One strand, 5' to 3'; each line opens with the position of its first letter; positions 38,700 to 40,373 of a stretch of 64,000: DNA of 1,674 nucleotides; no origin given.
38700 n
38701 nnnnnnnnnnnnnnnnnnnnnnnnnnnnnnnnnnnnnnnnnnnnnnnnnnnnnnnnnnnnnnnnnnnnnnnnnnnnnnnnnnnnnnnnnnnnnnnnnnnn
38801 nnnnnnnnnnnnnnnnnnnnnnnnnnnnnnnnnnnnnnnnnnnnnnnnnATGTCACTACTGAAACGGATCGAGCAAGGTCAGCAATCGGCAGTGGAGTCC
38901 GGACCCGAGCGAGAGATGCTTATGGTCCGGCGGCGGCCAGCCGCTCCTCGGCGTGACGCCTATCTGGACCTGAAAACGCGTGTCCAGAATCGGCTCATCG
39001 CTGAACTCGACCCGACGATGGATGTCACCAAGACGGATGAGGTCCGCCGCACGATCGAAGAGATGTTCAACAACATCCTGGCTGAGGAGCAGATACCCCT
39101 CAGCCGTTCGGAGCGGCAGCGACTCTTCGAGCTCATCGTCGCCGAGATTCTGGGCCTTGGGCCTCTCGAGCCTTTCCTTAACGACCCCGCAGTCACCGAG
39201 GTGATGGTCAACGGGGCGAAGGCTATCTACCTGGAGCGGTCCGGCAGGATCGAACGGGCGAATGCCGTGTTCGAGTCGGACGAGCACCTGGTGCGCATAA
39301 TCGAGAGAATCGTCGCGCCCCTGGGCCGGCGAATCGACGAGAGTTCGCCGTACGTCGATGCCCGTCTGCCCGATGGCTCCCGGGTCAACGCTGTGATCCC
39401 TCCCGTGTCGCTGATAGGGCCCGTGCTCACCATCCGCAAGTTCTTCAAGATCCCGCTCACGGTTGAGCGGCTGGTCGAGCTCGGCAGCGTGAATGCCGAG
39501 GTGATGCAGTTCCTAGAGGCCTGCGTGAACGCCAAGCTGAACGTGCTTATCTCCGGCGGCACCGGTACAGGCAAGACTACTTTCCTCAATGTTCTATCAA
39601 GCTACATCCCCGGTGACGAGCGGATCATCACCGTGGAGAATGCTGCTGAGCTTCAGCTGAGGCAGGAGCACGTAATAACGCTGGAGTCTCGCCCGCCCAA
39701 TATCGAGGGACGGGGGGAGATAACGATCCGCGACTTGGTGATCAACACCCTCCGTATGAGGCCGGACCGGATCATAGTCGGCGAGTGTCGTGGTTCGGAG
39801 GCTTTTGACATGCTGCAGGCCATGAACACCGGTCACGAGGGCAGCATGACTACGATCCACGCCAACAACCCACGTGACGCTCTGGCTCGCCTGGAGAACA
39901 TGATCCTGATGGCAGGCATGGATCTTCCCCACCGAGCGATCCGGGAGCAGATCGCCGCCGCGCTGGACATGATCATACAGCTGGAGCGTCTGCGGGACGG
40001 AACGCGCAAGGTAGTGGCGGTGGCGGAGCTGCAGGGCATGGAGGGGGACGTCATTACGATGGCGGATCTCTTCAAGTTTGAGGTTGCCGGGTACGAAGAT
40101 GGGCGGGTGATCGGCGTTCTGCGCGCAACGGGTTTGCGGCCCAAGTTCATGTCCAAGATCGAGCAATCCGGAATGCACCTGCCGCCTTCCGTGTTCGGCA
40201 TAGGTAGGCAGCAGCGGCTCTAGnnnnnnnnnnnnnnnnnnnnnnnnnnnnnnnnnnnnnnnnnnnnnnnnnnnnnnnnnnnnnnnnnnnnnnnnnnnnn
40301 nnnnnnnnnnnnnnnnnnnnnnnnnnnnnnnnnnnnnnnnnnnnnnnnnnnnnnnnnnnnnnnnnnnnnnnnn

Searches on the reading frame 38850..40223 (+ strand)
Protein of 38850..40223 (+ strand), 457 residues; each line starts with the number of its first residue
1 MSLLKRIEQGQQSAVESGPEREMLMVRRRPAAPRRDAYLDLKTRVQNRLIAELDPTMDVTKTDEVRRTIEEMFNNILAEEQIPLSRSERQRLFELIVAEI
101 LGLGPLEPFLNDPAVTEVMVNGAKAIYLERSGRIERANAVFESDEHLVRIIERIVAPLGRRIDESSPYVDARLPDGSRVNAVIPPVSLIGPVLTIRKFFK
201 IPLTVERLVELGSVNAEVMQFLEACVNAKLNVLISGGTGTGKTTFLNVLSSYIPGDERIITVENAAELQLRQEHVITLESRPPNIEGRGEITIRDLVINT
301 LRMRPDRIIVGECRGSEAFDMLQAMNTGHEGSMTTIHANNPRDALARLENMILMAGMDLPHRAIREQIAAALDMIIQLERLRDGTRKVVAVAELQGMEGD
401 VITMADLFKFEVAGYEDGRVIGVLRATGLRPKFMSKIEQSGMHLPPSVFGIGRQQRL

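Call 7: search_protein_families(library=pfam, proteins=[window:38850-40223:+], max_evalue=0.001)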
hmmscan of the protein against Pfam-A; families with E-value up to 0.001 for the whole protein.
window:38850-40223:+ (457 aa): 1 family
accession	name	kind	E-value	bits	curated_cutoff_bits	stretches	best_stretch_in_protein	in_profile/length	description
PF00437.27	T2SSE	-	1.9e-62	211.5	24.9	1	102-380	4-279/370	Type II/IV secretion system protein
